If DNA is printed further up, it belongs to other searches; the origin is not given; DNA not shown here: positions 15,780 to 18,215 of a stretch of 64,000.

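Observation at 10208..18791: Compact 7-gene minus-strand operon behind a triple Pho-box-like array, with an unexplained gene combination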

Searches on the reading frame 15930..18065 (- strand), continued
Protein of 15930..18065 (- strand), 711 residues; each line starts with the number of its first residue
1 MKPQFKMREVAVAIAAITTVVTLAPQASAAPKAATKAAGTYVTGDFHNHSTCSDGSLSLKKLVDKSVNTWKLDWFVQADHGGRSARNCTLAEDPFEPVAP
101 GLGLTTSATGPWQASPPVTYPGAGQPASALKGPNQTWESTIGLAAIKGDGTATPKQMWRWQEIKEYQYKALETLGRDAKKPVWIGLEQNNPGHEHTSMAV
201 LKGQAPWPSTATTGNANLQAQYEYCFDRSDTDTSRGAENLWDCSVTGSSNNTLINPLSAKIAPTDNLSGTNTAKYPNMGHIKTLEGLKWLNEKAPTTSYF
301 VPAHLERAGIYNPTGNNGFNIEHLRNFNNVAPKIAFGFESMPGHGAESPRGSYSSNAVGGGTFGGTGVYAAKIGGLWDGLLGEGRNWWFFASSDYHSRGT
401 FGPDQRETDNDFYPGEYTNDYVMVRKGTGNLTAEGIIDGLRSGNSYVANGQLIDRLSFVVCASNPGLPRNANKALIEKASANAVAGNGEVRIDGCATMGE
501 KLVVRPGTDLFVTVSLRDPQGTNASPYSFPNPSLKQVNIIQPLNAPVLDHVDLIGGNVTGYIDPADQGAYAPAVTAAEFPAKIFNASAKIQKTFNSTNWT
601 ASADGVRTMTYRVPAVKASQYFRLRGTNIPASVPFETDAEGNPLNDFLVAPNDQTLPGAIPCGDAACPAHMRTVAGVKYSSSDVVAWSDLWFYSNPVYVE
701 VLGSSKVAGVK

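Call 51: fold_search(model_id=the predicted structure, library=pdb)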
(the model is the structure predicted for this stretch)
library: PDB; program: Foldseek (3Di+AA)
matches with E <= 10: 1025; with E <= 0.001: 0
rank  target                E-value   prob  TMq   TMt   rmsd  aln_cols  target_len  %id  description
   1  3cu7_A                2.3e-02  0.08  0.06  0.03  24.1       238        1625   10  Human Complement Component 5 (released 2008-06-10)
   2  3wyr_A                3.6e-02  0.87  0.08  0.27   6.7       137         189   11  Crystal structure of Killer cell immunoglobulin-like receptor 2DL4 (released 2015-03-18)
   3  8qy6_A                5.8e-02  0.12  0.06  0.08  21.3       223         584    6  Structure of interleukin 6 (gp130 P496L mutant). (released 2024-02-21)
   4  8qy4_C                6.6e-02  0.12  0.06  0.08  21.2       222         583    6  Structure of interleukin 11 (gp130 P496L mutant). (released 2024-02-21)
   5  7s11_C                7.0e-02  0.44  0.08  0.40   6.6       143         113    9  Crystal structure of Fab in complex with mouse CD96 monomer (released 2021-11-03)
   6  7cg8_C                7.4e-02  0.60  0.07  0.40   6.6       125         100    6  Structure of the sensor domain (short construct) of the anti-sigma factor RsgI4 in Pseudobacteroides cellulosolvens (released 2021-06-30)
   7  5hnp_B                7.4e-02  0.47  0.09  0.32   5.5       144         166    6  The structure of the kdo-capped saccharide binding subunit of the O-12 specific ABC transporter, Wzt (released 2016-03-09)
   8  9e89_H                7.4e-02  0.38  0.09  0.40  10.5       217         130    9  CPV2a capsid complexed with scFv2 (released 2025-01-29)
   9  5hno_B                7.8e-02  0.54  0.11  0.37   6.7       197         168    6  The structure of the kdo-capped saccharide binding subunit of the O-12 specific ABC transporter, Wzt (released 2016-03-09)
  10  7cg5                  8.3e-02  0.72  0.07  0.43   6.1       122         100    7  Structure of the sensor domain (long construct) of the anti-sigma factor RsgI4 in Pseudobacteroides cellulosolvens (released 2021-06-30)
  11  4zob_B                8.3e-02  0.30  0.09  0.09   6.4       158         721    8  Crystal Structure of beta-glucosidase from Listeria innocua in complex with gluconolactone (released 2016-05-18)
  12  5hnp_A                8.8e-02  0.51  0.10  0.37   6.8       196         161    6  The structure of the kdo-capped saccharide binding subunit of the O-12 specific ABC transporter, Wzt (released 2016-03-09)
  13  8a16_A                9.3e-02  0.08  0.07  0.19  24.7       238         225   11  Human PTPRM domains FN3-4, in spacegroup P212121 (released 2023-03-15)
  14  8dyt_A                9.9e-02  0.25  0.08  0.35   8.0       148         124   10  Cryo-EM structure of 227 Fab in complex with (NPNA)8 peptide (released 2023-08-02)
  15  7jz4_C                1.1e-01  0.54  0.09  0.18   9.3       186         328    7  Crystal structure of broadly Plasmodium RIFIN reactive LAIR1-inserted antibody MGD21 (released 2021-05-26)
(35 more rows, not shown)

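Call 52: search_protein_families(library=ncbifam, alignment_id=A2, max_evalue=0.01)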
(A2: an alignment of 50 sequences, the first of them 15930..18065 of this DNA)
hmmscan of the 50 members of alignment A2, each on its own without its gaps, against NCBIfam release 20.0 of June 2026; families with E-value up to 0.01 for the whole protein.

A. member 1, window:15930-18065:- (711 aa): 2 families
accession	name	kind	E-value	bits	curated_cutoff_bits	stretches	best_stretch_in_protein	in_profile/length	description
NF038032.1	CehA_McbA_metalo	domain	3.8e-09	36.4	80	1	376-461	159-226/315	CehA/McbA family metallohydrolase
NF005928.0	PRK07945.1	equivalog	0.0037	16.7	250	1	21-83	78-138/337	PHP domain-containing protein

B. families by the number of members that match (of 50 scanned): 18 families
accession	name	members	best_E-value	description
NF038032.1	CehA_McbA_metalo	49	1.4e-21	CehA/McbA family metallohydrolase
NF006375.0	PRK08609.1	14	1.5e-07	DNA polymerase/3'-5' exonuclease PolX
NF005928.0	PRK07945.1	14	1.1e-06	PHP domain-containing protein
NF041577.1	nside_bi_sphtase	5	4.5e-05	3',5'-nucleoside bisphosphate phosphatase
TIGR04183.1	Por_Secre_tail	4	2.1e-14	T9SS type A sorting domain-containing protein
NF052644.1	T9SS_DNase_Rie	3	2e-06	T9SS-dependent surface endonuclease, AS87_RS02955 family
NF038113.1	T9SSA_dep_M36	2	1.8e-14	T9SS-dependent M36 family metallopeptidase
NF047791.1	RNaseRnm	2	0.00013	RNase RNM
NF041661.1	Cycl_ph_dihydrol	2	0.00096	phosphoribosyl 1,2-cyclic phosphate 1,2-diphosphodiesterase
NF052322.1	FimD_tip_adhes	1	6.9e-10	fimbrial tip adhesin FimD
NF050177.1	TapA_OM_Porphy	1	8.2e-07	TapA/TapC family T9SS-dependent outer membrane protein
NF050112.1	PhdiestSpdARhizob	1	0.00011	2', 3'cyclic nucleotide phosphodiesterase SpdA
NF008359.0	PRK11148.1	1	0.00011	3',5'-cyclic-AMP phosphodiesterase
TIGR03767.1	P_acnes_RR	1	0.0014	TIGR03767 family metallophosphoesterase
TIGR03729.1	acc_ester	1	0.0014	putative phosphoesterase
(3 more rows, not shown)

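Call 53: search_protein_families(library=pfam, alignment_id=A2, max_evalue=0.1)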
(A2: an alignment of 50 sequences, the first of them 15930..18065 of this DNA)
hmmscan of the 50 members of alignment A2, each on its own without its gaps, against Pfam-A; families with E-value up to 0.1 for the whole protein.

A. member 1, window:15930-18065:- (711 aa): 0 families

B. families by the number of members that match (of 50 scanned): 16 families
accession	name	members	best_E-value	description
PF02811.25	PHP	8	1.1e-05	PHP domain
PF18962.6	Por_Secre_tail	4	1.9e-15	Secretion system C-terminal sorting domain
PF07589.16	PEP-CTERM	2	0.00096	PEP-CTERM motif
PF00963.24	Cohesin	1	5.3e-17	Cohesin domain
PF00149.33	Metallophos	1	2.2e-14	Calcineurin-like phosphoesterase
PF10342.15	Kre9_KNH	1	2.8e-09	Kre9/KNH-like N-terminal Ig-like domain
PF00404.24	Dockerin_1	1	3.3e-06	Dockerin type I domain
PF21467.3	BetaGal_gal-bd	1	0.0071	Beta-galactosidase, galactose-binding domain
PF02402.22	Lysis_col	1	0.011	Lysis protein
PF11310.13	DUF3113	1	0.011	Protein of unknown function (DUF3113)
PF13499.12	EF-hand_7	1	0.023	EF-hand domain pair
PF06897.17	DUF1269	1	0.026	Protein of unknown function (DUF1269)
PF25706.1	HCMV_UL116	1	0.027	Human cytomegalovirus UL116 protein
PF11589.14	DUF3244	1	0.029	Domain of unknown function (DUF3244)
PF13405.12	EF-hand_6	1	0.045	EF-hand domain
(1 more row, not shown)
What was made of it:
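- Pfam PHP hits 8/50 (calls 52, 53).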

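Call 58: search_protein_families(library=pfam, proteins=[L022:1837-3525:-, L032:19165-21195:-, L056:14023-16116:+, L049:4134-5252:+, L075:8977-9594:-], max_evalue=0.001)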
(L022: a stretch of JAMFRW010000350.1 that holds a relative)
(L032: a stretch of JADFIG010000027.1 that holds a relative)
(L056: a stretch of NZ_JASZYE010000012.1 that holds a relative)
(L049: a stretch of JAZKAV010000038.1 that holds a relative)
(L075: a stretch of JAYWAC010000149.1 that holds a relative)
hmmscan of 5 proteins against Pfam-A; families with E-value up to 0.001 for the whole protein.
L022:1837-3525:- (562 aa): 2 families
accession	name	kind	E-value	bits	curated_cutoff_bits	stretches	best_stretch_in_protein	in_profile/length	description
PF04185.19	Phosphoesterase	-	2.5e-77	260.9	23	1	42-531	1-355/356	Phosphoesterase family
PF00884.28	Sulfatase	-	8.9e-05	22.4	25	1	388-521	177-291/301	Sulfatase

L032:19165-21195:- (676 aa): 1 family
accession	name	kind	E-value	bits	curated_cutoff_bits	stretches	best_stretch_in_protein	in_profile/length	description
PF05787.19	PhoX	-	3.5e-19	69.8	24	1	231-584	149-454/515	Alkaline phosphatase PhoX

L056:14023-16116:+ (697 aa): 2 families
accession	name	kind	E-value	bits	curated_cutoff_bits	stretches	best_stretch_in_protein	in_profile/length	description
PF02872.23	5_nucleotid_C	-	1e-30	107.4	23.6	1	466-650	3-156/158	5'-nucleotidase, C-terminal domain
PF00149.33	Metallophos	-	9.4e-07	29.9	21.5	1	89-358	2-190/191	Calcineurin-like phosphoesterase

L049:4134-5252:+ (372 aa): 0 families

L075:8977-9594:- (205 aa): 0 families
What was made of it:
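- The same Pho box drives classical phosphatases in these genomes (call 58).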

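Call 60: find_encoding_contigs(protein=P0129, flank=9000, max_places=3)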
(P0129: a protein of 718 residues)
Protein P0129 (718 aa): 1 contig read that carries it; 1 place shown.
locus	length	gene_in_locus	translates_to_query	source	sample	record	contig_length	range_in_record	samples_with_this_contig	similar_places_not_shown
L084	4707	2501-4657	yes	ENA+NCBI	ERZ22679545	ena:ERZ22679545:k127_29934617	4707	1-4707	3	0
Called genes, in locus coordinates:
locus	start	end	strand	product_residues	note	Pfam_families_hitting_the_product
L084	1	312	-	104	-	?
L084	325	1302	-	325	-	PF04955:HupE_UreJ, PF13795:HupE_UreJ_2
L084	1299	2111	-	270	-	PF13145:Rotamase_2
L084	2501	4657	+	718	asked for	-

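Call 61: find_encoding_contigs(protein=P0134, flank=9000, max_places=3)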
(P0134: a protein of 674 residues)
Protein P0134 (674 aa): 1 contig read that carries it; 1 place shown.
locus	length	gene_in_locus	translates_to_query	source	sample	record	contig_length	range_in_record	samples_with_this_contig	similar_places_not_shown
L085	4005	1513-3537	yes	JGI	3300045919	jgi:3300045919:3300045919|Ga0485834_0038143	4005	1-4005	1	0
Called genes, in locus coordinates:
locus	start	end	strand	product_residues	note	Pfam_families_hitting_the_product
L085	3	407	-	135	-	?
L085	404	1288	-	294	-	PF13145:Rotamase_2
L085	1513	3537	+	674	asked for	-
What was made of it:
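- Remote g2 relatives (37-38% identity) still sit next to Rotamase_2 + HupE_UreJ_2 (calls 60, 61).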

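Call 62: find_encoding_contigs(protein=P0144, flank=9000, max_places=3)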
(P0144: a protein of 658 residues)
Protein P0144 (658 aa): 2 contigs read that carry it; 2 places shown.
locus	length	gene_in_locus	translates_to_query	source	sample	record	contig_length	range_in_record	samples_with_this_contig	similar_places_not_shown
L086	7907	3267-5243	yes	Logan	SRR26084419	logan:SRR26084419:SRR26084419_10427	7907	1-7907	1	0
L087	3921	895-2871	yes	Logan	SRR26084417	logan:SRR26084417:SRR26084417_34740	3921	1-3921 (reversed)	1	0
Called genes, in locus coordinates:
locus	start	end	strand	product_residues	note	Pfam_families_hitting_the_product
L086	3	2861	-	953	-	?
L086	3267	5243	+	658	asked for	-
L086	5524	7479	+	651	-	PF00009:GTP_EFTU, PF01926:MMR_HSR1 (weak), PF25199:nSTAND_NTPase5 (faint), PF14492:EFG_III, PF03764:EFG_IV, PF00679:EFG_C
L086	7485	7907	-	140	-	?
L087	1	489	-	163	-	?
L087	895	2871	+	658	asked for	-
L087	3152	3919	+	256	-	?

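Call 80: search_dna_similar(query=window:15930-18065:-, collection=plasmids, mode=protein, max_rows=15)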
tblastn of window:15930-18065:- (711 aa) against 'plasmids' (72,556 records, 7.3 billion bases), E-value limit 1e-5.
Records with a match: 22; places in all: 22; records where one place covers at least 80% of the query: 1.
Best place of each record, by identity: 60-80% 1; <60% 21.
By first word of the organism name: Streptomyces 9; Novosphingobium 3; Cupriavidus 2; Comamonadaceae 1; Variovorax 1; Burkholderia 1; Deinococcus 1; Nonomuraea 1; Photobacterium 1; Pseudoalteromonas 1; and 1 more.
By predicted mobility (MOB-suite, as given by PLSDB): non-mobilizable 17; mobilizable 5.
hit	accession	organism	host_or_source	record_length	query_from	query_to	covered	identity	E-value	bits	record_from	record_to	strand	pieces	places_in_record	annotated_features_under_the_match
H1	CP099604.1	Comamonadaceae bacterium OTU4NAUVB1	Arabidopsis thaliana,pure culture,leaf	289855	39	711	95%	72.9%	0e+0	996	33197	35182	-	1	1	hypothetical protein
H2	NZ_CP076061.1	Cupriavidus sp. EM10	Pure-cultured cell,sewage water sludge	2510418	169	701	75%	30.2%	4e-44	179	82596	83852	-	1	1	none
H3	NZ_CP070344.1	Variovorax sp. PDNC026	cell culture,Plastic debris in ...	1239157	167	701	75%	29.2%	1e-44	181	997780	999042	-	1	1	none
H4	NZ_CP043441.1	Cupriavidus campinensis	cell culture,soil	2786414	161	701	76%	27.9%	1e-41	171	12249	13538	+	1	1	none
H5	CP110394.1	Burkholderia sp. JSH-S8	Tetrastigma hemsleyanum Diels et Gilg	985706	180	701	73%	28.7%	3e-42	173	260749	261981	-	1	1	S-layer protein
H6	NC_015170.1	Deinococcus proteolyticus MRP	feces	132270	183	700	73%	27.9%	3e-34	148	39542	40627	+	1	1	phosphoesterase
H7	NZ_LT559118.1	Nonomuraea gerenzanensis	-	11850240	182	699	73%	26.5%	1e-17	96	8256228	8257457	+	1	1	none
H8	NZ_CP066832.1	Streptomyces liliifuscus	whole organism,soil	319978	281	701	59%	27.9%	1e-25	121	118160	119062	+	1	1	hypothetical protein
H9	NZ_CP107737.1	Streptomyces longwoodensis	-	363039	281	701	59%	27.9%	1e-25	121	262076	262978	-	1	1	hypothetical protein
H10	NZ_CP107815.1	Streptomyces longwoodensis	-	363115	281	701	59%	27.9%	1e-25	121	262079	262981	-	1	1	hypothetical protein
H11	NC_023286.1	Streptomyces sp. F12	-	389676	281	701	59%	27.9%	1e-25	121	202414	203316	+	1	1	hypothetical protein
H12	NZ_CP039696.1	Novosphingobium sp. EMRT-2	cell,freshwater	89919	282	705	60%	26.9%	4e-23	113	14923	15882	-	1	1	phosphoesterase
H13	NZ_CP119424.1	Photobacterium sp. DA100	-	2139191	286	700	58%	27.3%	5e-31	138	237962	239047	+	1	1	none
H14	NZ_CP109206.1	Streptomyces anthocyanicus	-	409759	324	701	53%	29.4%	3e-24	117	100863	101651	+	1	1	phosphoesterase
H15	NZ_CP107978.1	Streptomyces coelicoflavus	-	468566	324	701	53%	29.4%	3e-24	116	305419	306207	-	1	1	phosphoesterase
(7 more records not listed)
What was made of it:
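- Plasmid relatives are annotated 'phosphoesterase' (call 80).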

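Call 81: get_annotated_region(hit=H1, flank=10000)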
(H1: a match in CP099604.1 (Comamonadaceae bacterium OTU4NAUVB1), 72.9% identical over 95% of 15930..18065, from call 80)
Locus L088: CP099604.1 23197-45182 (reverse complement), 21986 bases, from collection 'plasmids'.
description: Comamonadaceae bacterium OTU4NAUVB1 plasmid unnamed3, complete sequence
organism: Comamonadaceae bacterium OTU4NAUVB1 (NCBI taxid 2952996)
taxonomy: Bacteria; Pseudomonadota; Betaproteobacteria; Burkholderiales; Comamonadaceae; ; Comamonadaceae bacterium OTU4NAUVB1
host: -; source: Arabidopsis thaliana,pure culture,leaf; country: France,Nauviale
typing (MOB-suite, as given by PLSDB): non-mobilizable
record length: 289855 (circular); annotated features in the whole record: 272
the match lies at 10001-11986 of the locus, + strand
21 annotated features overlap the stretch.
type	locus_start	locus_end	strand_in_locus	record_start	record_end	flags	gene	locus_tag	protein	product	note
CDS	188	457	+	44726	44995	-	-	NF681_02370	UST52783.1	hypothetical protein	-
CDS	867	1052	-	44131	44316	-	-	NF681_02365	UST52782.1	hypothetical protein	-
CDS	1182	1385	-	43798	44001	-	-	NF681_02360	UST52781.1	hypothetical protein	-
CDS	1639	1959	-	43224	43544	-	-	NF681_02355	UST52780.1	hypothetical protein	-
CDS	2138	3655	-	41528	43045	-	-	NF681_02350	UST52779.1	MFS transporter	-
CDS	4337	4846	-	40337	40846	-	-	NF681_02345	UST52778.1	GAF domain-containing protein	-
CDS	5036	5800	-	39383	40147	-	-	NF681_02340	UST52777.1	hypothetical protein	-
CDS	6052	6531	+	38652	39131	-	nikR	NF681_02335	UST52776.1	nickel-responsive transcriptional regulator NikR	-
CDS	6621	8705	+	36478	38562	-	-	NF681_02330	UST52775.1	TonB-dependent receptor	-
CDS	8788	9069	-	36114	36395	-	-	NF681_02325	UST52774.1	hypothetical protein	-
CDS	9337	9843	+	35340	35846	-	-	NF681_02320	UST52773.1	hypothetical protein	-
CDS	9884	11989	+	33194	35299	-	-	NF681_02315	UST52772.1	hypothetical protein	-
CDS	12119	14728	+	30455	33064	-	-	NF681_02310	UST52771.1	spermidine synthase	-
CDS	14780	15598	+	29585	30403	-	-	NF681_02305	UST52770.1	peptidylprolyl isomerase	-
CDS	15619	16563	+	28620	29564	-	-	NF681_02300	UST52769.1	HupE/UreJ family protein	-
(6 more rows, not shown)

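Call 96: search_protein_families(library=pfam, proteins=[P0197, P0210, P0217, P0225, P0199, P0231, P0241, P0269, P0249, P0242], max_evalue=0.05)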
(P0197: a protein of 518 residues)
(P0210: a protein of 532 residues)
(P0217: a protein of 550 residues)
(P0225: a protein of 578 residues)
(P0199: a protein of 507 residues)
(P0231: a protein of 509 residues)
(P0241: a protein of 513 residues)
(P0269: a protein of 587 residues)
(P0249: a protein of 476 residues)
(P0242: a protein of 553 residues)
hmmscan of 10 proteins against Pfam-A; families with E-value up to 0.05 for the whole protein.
P0197 (518 aa): 0 families

P0210 (532 aa): 0 families

P0217 (550 aa): 0 families

P0225 (578 aa): 2 families
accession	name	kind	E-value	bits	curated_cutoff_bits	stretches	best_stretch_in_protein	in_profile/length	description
PF02402.22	Lysis_col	-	0.011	16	27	1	3-23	3-24/49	Lysis protein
PF25706.1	HCMV_UL116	-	0.027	14.1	30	0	3-72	4-70/336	Human cytomegalovirus UL116 protein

P0199 (507 aa): 0 families

P0231 (509 aa): 1 family
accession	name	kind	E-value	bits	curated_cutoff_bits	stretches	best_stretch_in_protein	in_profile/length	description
PF02811.25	PHP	-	0.015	16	26.4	0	19-71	1-54/164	PHP domain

P0241 (513 aa): 1 family
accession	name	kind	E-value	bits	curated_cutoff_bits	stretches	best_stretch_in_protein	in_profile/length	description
PF02811.25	PHP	-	0.0065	17.3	26.4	1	42-107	1-66/164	PHP domain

P0269 (587 aa): 0 families

P0249 (476 aa): 1 family
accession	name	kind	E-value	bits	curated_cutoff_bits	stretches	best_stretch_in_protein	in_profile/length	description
PF02811.25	PHP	-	0.0015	19.3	26.4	1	15-55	1-42/164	PHP domain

P0242 (553 aa): 0 families
